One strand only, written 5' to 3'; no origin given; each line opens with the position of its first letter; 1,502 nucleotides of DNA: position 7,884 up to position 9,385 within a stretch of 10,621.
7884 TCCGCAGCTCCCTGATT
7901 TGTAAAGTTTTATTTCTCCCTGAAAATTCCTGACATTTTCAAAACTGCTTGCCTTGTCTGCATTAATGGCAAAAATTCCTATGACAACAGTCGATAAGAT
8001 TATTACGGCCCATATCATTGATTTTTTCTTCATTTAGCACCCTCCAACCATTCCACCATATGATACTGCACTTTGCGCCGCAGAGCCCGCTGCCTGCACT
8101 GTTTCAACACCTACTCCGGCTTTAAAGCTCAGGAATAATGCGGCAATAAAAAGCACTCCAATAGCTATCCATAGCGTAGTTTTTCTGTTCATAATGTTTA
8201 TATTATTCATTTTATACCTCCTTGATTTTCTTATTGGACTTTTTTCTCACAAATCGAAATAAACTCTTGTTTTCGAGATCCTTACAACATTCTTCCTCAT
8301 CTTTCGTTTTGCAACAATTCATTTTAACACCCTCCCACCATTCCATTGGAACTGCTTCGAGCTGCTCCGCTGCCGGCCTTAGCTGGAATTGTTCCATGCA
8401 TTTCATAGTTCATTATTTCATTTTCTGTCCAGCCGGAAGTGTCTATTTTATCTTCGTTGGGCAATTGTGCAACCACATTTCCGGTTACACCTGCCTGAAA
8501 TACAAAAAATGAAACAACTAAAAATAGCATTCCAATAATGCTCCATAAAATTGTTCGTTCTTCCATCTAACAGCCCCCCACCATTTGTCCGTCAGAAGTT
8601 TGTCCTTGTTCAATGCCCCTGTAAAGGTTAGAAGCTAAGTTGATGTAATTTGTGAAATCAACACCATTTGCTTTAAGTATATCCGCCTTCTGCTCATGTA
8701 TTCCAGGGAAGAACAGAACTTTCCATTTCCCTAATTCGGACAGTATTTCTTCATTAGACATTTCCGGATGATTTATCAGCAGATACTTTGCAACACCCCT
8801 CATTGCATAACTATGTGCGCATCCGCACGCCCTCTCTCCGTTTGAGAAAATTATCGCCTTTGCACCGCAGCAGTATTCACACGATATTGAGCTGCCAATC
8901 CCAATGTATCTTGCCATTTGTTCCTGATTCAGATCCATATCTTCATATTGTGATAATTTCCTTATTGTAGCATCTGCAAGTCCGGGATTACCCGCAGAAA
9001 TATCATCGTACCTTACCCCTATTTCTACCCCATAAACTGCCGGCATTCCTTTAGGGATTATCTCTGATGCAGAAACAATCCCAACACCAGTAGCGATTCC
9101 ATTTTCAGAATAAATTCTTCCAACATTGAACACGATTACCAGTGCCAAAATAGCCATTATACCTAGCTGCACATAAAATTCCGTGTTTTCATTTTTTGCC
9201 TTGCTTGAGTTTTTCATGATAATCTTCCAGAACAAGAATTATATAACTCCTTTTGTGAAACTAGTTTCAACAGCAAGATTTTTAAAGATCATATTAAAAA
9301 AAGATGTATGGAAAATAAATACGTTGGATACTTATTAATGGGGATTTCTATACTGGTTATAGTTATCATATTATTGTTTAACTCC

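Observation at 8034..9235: Three consecutive membrane-anchored proteins all end in the same C-terminal pentapeptide -MVGGC-COOH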

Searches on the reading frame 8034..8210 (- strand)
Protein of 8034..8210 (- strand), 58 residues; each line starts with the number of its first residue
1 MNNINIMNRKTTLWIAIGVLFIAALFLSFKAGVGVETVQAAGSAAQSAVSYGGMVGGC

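Call 3: search_protein_families(library=pfam, proteins=[window:8034-8210:-], max_evalue=0.1)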
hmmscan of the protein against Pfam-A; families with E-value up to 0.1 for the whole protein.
window:8034-8210:- (58 aa): 0 families

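Call 4: search_protein_families(library=ncbifam, proteins=[window:8034-8210:-], max_evalue=0.1)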
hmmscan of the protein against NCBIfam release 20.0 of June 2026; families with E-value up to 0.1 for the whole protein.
window:8034-8210:- (58 aa): 0 families

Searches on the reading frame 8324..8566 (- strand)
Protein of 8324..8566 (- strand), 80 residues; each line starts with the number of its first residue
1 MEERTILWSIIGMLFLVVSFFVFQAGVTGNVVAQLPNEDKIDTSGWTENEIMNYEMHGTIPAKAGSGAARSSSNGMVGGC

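Call 3: search_protein_families(library=pfam, proteins=[window:8324-8566:-], max_evalue=0.1)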
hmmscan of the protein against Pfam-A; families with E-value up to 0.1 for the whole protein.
window:8324-8566:- (80 aa): 1 family
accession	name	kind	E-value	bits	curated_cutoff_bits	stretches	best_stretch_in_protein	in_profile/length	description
PF03994.20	DUF350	-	0.044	14.3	26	1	5-28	74-97/133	Domain of Unknown Function (DUF350)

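Call 4: search_protein_families(library=ncbifam, proteins=[window:8324-8566:-], max_evalue=0.1)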
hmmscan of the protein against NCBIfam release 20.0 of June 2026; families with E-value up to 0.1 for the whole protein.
window:8324-8566:- (80 aa): 0 families

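Call 65: find_homologous_proteins(query=window:8324-8566:-, max_evalue=0.001)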
Query window:8324-8566:- (80 aa): 292 proteins with E <= 0.001 among 292 candidates; the best 120 are listed.
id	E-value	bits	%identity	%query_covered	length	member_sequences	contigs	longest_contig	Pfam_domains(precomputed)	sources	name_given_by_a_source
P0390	2.3e-38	147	86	100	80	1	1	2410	-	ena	-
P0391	7.8e-38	145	85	100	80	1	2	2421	-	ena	-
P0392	1.4e-37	145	100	85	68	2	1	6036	-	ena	-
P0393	4.8e-37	143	83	100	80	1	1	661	-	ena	-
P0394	5.9e-34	133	78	100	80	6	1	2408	-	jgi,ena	-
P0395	1.4e-32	129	74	100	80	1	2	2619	-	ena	-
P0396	2.7e-32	128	76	100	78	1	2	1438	-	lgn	-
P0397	2.1e-31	125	74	100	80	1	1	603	-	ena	-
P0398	3.4e-31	124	74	100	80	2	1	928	-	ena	-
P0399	6.6e-31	123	74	100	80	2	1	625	-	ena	-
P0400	2.1e-25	106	64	100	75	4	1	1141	-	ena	-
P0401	2.2e-25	106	62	79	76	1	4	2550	-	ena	-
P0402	2.5e-25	106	63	79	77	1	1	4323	-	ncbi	-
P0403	5.3e-25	105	68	100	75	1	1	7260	-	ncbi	-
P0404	1.2e-24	104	64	100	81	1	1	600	-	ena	-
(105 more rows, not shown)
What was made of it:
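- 8324..8566 (-): 80-aa small tail protein: TM helix, a conserved Met/His motif, a Ser/Gly linker, then MVGGC (tail codons 8327-8341). Call 65 found 292 homologues.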

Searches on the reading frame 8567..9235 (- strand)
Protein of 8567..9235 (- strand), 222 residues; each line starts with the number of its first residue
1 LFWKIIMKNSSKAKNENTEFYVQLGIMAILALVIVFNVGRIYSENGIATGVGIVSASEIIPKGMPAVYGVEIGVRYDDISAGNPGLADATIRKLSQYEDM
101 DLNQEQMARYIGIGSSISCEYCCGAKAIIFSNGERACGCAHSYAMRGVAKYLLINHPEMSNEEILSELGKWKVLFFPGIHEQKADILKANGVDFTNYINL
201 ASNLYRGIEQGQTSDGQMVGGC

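Call 3: search_protein_families(library=pfam, proteins=[window:8567-9235:-], max_evalue=0.1)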
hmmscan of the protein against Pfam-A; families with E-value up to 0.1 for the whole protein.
window:8567-9235:- (222 aa): 0 families

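Call 4: search_protein_families(library=ncbifam, proteins=[window:8567-9235:-], max_evalue=0.1)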
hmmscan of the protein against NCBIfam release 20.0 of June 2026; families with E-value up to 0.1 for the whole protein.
window:8567-9235:- (222 aa): 0 families

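Call 5: find_homologous_proteins(query=window:8567-9235:-, max_evalue=0.001)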
Query window:8567-9235:- (222 aa): 1727 proteins with E <= 0.001 among 1940 candidates; the best 120 are listed.
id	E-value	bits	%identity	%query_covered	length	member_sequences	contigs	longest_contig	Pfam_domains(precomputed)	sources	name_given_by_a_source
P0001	4.1e-144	496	100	100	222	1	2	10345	-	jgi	-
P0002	2.2e-139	480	100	97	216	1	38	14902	-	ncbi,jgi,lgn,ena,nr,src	ncbi:hypothetical protein J4425_00385 [Candidatus Woesearchaeota archaeon]|nr:hypothetical protein [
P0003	2.8e-138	476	100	97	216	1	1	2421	-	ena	-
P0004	3.7e-138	476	100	97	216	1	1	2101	-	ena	-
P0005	6.1e-137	472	98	97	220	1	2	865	-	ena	-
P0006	8.0e-116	403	83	96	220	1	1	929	-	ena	-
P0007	5.4e-115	400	82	96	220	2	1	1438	-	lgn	-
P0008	1.5e-113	396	83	92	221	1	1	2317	-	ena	-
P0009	2.7e-113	395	82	96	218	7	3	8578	-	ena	-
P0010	4.8e-112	391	81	97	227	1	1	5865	-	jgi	jgi:hypothetical protein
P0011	1.9e-111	389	81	97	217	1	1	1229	-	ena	-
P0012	3.5e-111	388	80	97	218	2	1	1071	-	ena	-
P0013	8.1e-111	387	79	96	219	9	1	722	-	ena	-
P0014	2.2e-110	385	79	96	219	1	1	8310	-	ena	-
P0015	2.3e-110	385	80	97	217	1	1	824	-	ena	-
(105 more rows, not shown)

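Call 8: find_related_loci(query=window:8567-9235:-, collection=genome_contigs, flank=10000)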
Query window:8567-9235:- (222 aa) in genome_contigs; peptide patterns used: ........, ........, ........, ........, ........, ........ (x = any residue, [..] = any of these).
130 stretches matched a pattern; 76 encode a relative of the query (tblastn E <= 1e-3); 76 distinct loci.
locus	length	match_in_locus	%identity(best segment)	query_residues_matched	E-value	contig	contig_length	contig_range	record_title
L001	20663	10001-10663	75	8-222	2e-108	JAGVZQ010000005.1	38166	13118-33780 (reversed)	Candidatus Woesearchaeota archaeon isolate RIFCSPLOWO2_02_FULL_32_17 rifcsplowo2_02_scaffold_1099, whole genome shotgun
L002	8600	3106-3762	75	8-222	7e-109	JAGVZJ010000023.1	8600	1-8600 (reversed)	Candidatus Woesearchaeota archaeon isolate RIFCSPLOWO2_02_FULL_34_11 rifcsplowo2_02_scaffold_15317, whole genome shotgun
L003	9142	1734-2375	71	12-222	1e-104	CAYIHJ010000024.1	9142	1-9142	MAG TPA_asm: Candidatus Woesearchaeota archaeon isolate ERP119705_co22_52 genome assembly, contig: NODE_5942_length_9142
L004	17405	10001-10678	69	1-222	1e-103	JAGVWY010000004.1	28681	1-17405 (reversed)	Candidatus Pacearchaeota archaeon isolate RIFCSPLOWO2_02_FULL_30_10 rifcsplowo2_02_scaffold_1536, whole genome shotgun s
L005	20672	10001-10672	69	6-222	4e-103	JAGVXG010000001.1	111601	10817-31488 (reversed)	Candidatus Pacearchaeota archaeon isolate RIFCSPHIGHO2_12_FULL_34_15 rifcsphigho2_12_scaffold_185, whole genome shotgun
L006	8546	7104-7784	67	1-222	3e-99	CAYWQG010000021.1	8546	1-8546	MAG TPA_asm: Candidatus Woesearchaeota archaeon isolate SRP128015_co4_60 genome assembly, contig: NODE_2156_length_8546_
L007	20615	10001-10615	68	10-210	1e-94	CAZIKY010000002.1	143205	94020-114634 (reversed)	MAG TPA_asm: Candidatus Woesearchaeota archaeon isolate SRP093185_co1_139 genome assembly, contig: NODE_18_length_143205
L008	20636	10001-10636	68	12-222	4e-96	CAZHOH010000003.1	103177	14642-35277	MAG TPA_asm: Candidatus Woesearchaeota archaeon isolate SRP141376_co4_235 genome assembly, contig: NODE_302_length_10317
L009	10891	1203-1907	62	2-222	1e-95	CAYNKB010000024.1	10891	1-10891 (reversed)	MAG TPA_asm: Candidatus Woesearchaeota archaeon isolate SRP050083_co1_132 genome assembly, contig: NODE_2854_length_1089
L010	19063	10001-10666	65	12-222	7e-96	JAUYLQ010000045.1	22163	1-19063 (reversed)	MAG: archaeon isolate C24_metabat.bin.40_sub C24_k141_524580, whole genome shotgun sequence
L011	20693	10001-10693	61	6-222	2e-95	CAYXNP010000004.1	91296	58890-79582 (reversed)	MAG TPA_asm: Candidatus Woesearchaeota archaeon isolate SRP050083_co1_23 genome assembly, contig: NODE_42_length_91296_c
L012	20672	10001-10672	62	14-222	4e-93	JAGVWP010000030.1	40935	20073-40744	Candidatus Pacearchaeota archaeon isolate RIFCSPHIGHO2_02_FULL_31_29 rifcsphigho2_02_scaffold_2482, whole genome shotgun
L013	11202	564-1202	66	12-222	4e-93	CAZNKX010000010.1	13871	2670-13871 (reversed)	MAG TPA_asm: Candidatus Woesearchaeota archaeon isolate SRP200020_co5_183 genome assembly, contig: NODE_6861_length_1387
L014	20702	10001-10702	59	2-222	8e-93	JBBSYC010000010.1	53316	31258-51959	MAG: Nanoarchaeota archaeon isolate H51-bin075_1 H51_bin075_1_000000000010, whole genome shotgun sequence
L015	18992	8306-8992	59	1-222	4e-91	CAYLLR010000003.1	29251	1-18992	MAG TPA_asm: Candidatus Woesearchaeota archaeon isolate SRP216583_co2_144 genome assembly, contig: NODE_950_length_29251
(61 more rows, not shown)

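Call 20: search_solved_structures(query=A1, max_evalue=10, show_alignments=2)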
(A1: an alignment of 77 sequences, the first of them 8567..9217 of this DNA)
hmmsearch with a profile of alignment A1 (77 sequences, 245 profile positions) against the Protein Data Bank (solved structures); distinct sequences matched with E-value up to 10: 4.
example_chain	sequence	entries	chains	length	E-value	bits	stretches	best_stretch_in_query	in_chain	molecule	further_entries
8jiv_CB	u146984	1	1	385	0.62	12.7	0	102-130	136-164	Ribosomal protein L3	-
4v3p_LC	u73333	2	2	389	0.64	12.6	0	102-130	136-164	Ribosomal protein L3 | 60S ribosomal protein L3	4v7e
8ip8_DB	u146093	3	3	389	0.8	12.3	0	102-130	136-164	60S ribosomal protein uL3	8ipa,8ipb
3dpl_C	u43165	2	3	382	1.7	11.2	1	49-119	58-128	Cullin-5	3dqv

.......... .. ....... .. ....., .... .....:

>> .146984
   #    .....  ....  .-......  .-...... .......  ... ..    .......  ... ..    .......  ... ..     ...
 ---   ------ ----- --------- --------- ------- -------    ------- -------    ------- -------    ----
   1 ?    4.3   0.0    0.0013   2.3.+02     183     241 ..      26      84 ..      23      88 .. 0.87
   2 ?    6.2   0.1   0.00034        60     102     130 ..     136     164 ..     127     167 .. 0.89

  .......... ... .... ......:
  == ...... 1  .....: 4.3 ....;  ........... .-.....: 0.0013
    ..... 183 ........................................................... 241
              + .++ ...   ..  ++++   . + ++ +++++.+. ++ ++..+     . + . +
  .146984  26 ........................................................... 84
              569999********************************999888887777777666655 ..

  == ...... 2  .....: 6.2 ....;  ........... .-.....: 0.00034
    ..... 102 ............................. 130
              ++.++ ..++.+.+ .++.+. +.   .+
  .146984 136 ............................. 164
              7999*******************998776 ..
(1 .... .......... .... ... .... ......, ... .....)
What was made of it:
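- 8567..9217 (-): Large tail protein. It is 216 aa from the ATG at 9217; an alternative TTG at 9235 gives 222 aa. Layout: N-terminal TM helix, a helical domain with no PDB fold neighbour, a flexible linker, then MVGGC-COOH. No Pfam, NCBIfam or PDB hit (calls 3, 4, 20).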

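Call 23: predict_structure(alignment_id=A1)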
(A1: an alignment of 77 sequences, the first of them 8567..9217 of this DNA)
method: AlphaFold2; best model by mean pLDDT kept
length: 216 residues; sequences in the alignment: 77
mean_pLDDT: 85.1   pTM: 0.74
mean pLDDT of the five models: 85.1, 84.6, 84.1, 82.1, 80.6
residues with pLDDT >= 90: 130; 70-90: 48; 50-70: 18; < 50: 20
segments of 3 or more residues with pLDDT < 50: 1-7, 36-45
pLDDT, mean of each block of 10 residues (from residue 1): 49 84 85 50 59 93 97 91 96 98 98 81 95 94 99 98 95 90 93 92 62 67
secondary structure, 60 per line:
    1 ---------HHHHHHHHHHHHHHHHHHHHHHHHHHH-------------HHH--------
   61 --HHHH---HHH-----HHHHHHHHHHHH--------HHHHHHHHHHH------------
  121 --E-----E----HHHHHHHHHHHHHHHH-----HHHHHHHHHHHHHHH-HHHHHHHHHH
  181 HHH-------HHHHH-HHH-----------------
elements in order: H10-36 H63-66 H78-89 H98-108 H134-149 H155-169 H171-183 H191-195
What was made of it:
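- On SoxY (PF13501-type sulfur carrier): The AF2 model is helical (call 23).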

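Call 26: fold_search(model_id=the predicted structure, library=pdb)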
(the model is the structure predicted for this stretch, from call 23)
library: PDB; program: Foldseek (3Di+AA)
matches with E <= 10: 19; with E <= 0.001: 0
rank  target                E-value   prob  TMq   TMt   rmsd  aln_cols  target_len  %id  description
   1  4yde_B                1.8e+00  0.04  0.12  0.09  19.4       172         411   14  CRYSTAL STRUCTURE OF CANDIDA ALBICANS PROTEIN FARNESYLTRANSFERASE BINARY COMPLEX WITH THE ISOPRENOID FARNESYLDIPHOSPHA (released 2016-07-06)
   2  4ydo_B                1.9e+00  0.04  0.12  0.09  19.1       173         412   14  CRYSTAL STRUCTURE OF CANDIDA ALBICANS PROTEIN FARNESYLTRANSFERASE IN APO FORM (released 2016-07-06)
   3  5lb7_A                3.9e+00  0.02  0.12  0.13  20.0       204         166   10  Complex structure between p60N/p80C katanin and a peptide derived from ASPM (released 2017-04-26)
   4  4omg_B                5.0e+00  0.04  0.17  0.14   9.1       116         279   11  Crystal structure of the bacterial diterpene cyclase COTB2 (released 2014-06-04)
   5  8qwr_B                5.6e+00  0.04  0.17  0.14   9.1       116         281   11  Crystal structure of CotB2 variant V80L (released 2024-04-24)
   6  6kn0_E                6.9e+00  0.01  0.13  0.14  12.5       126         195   10  caspase-1 P20/P10 C285A in complex with human GSDMD-C domain (released 2020-03-11)
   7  5gue_A                7.3e+00  0.03  0.17  0.14   9.0       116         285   11  Crystal structure of CotB2 (GGSPP/Mg2+-Bound Form) from Streptomyces melanosporofaciens (released 2017-06-07)
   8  1y10_C                7.7e+00  0.02  0.20  0.14  14.0       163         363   12  Mycobacterial adenylyl cyclase Rv1264, holoenzyme, inhibited state (released 2005-05-24)
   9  4omg_A                8.1e+00  0.03  0.17  0.14   9.1       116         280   11  Crystal structure of the bacterial diterpene cyclase COTB2 (released 2014-06-04)
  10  3p5c_A                8.6e+00  0.10  0.12  0.05   1.5        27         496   26  The structure of the LDLR/PCSK9 complex reveals the receptor in an extended conformation (released 2011-10-26)
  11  7tt5_D                8.6e+00  0.01  0.13  0.17  22.3       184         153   14  BamABCDE bound to substrate EspP in the open-sheet EspP state (released 2022-03-30)
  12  5ds4_C                8.6e+00  0.01  0.12  0.11  15.5       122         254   10  Crystal structure the Escherichia coli Cas1-Cas2 complex bound to protospacer DNA (released 2015-10-28)
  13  8jpo_A                8.6e+00  0.01  0.15  0.06  16.7       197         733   10  Cryo-EM structure of ATP bound human ClC-6 (released 2023-09-20)
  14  8qwr_A                9.1e+00  0.02  0.17  0.14   9.1       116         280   11  Crystal structure of CotB2 variant V80L (released 2024-04-24)
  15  6ggk_A                9.1e+00  0.02  0.17  0.15   8.7       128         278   11  Crystal structure of CotB2 C-terminal truncation (released 2018-10-10)
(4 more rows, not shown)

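Call 49: search_protein_representatives(alignment_id=A1)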
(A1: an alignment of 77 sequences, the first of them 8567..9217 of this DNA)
Query: 77 sequences, 245 profile positions. Proteins with E-value up to 0.001 (for the whole library): 317; up to 1e-10: 250; up to 1e-30: 145. The best 150 are listed.
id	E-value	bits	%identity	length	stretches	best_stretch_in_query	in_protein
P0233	7.8e-99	346.4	-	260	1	9-245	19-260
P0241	6.5e-96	336.9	-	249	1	8-245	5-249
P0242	3.4e-74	265.8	-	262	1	15-245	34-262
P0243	1.1e-73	264.1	-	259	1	11-245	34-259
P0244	5.6e-73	261.8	-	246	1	11-233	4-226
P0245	1.3e-71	257.3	-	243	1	19-245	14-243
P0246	2.6e-70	253.0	-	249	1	15-245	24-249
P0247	7.0e-67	241.8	-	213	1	57-198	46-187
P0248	2.5e-65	236.7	-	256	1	7-245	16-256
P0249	4.5e-64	232.6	-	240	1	11-224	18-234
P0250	2.3e-63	230.3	-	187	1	12-192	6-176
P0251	2.4e-63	230.2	-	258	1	17-245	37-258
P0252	5.3e-63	229.1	-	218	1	17-209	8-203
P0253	6.3e-63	228.9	-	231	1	19-245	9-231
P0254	9.9e-63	228.2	-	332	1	12-245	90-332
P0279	1.2e-56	208.3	-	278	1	13-245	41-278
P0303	1.7e-52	194.7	-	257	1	69-200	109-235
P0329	1.3e-47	178.7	-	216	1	63-220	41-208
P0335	1.4e-46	175.3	-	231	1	18-219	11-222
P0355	1.4e-40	155.7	-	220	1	17-208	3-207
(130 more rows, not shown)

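Call 51: find_encoding_contigs(protein=P0335, flank=6000, max_places=4)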
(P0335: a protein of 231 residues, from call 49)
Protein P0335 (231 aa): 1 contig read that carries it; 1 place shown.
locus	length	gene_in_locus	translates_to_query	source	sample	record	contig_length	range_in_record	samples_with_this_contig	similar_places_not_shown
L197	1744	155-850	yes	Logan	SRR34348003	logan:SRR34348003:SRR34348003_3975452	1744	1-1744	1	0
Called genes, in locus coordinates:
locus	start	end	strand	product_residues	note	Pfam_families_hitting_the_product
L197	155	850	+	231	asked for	-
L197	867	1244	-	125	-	-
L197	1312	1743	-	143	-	?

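Call 52: find_encoding_contigs(protein=P0303, flank=6000, max_places=3)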
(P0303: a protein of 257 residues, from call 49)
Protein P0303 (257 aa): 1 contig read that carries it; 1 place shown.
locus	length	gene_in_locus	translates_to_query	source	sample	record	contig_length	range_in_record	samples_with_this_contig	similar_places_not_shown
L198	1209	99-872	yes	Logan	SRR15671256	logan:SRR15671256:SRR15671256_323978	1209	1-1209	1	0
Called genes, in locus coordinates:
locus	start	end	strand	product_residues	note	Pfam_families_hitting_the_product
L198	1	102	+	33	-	?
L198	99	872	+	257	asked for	-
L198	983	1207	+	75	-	?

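Call 53: find_encoding_contigs(protein=P0279, flank=6000, max_places=3)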
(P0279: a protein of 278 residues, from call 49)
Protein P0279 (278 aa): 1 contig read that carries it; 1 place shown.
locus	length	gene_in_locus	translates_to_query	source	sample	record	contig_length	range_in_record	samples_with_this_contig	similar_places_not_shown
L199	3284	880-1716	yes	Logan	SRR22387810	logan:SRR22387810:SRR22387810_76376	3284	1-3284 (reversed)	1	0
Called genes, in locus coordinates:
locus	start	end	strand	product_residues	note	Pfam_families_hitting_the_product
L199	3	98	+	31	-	?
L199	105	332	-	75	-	PF00833:Ribosomal_S17e (weak)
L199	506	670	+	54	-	-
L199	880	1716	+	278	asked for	-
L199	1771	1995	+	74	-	-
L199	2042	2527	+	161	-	PF04214:DUF411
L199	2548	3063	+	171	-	-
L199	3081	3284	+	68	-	?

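Call 54: find_encoding_contigs(protein=P0355, flank=6000, max_places=3)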
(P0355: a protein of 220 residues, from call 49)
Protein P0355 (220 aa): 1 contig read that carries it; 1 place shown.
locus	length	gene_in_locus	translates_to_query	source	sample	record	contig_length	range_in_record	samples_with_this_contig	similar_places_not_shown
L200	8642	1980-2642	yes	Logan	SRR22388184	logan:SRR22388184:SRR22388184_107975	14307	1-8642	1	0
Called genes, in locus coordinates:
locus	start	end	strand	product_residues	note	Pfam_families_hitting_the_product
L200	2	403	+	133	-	?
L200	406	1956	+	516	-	PF12801:Fer4_5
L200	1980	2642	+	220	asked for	-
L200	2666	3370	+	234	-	PF00975:Thioesterase (weak), PF07819:PGAP1 (faint), PF00561:Abhydrolase_1 (weak)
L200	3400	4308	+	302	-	PF00056:Ldh_1_N, PF02866:Ldh_1_C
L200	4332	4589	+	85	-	PF18926:DUF5676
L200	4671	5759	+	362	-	PF01321:Creatinase_N, PF00557:Peptidase_M24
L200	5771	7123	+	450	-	PF00117:GATase (weak), PF07685:GATase_3 (weak), PF13507:GATase_5, PF01965:DJ-1_PfpI (faint)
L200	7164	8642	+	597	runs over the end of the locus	PF13230:GATase_4 (faint), PF13522:GATase_6, PF13537:GATase_7, PF13580:SIS_2 (faint), PF01380:SIS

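Call 55: find_encoding_contigs(protein=P0329, flank=6000, max_places=3)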
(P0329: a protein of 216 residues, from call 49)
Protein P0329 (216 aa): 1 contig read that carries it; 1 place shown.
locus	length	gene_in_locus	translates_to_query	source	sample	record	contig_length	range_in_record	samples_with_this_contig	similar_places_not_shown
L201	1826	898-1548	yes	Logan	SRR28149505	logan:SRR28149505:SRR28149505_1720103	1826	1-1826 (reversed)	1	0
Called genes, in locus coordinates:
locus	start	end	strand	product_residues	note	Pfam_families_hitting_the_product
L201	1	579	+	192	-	?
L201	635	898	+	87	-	-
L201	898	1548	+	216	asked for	-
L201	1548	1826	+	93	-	?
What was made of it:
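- Tried and rejected: Three look-ups (L197, L200, L201) showed no small partner gene, and in a fourth (L198) the next ORF was cut by the contig end (calls 51, 52, 54, 55).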
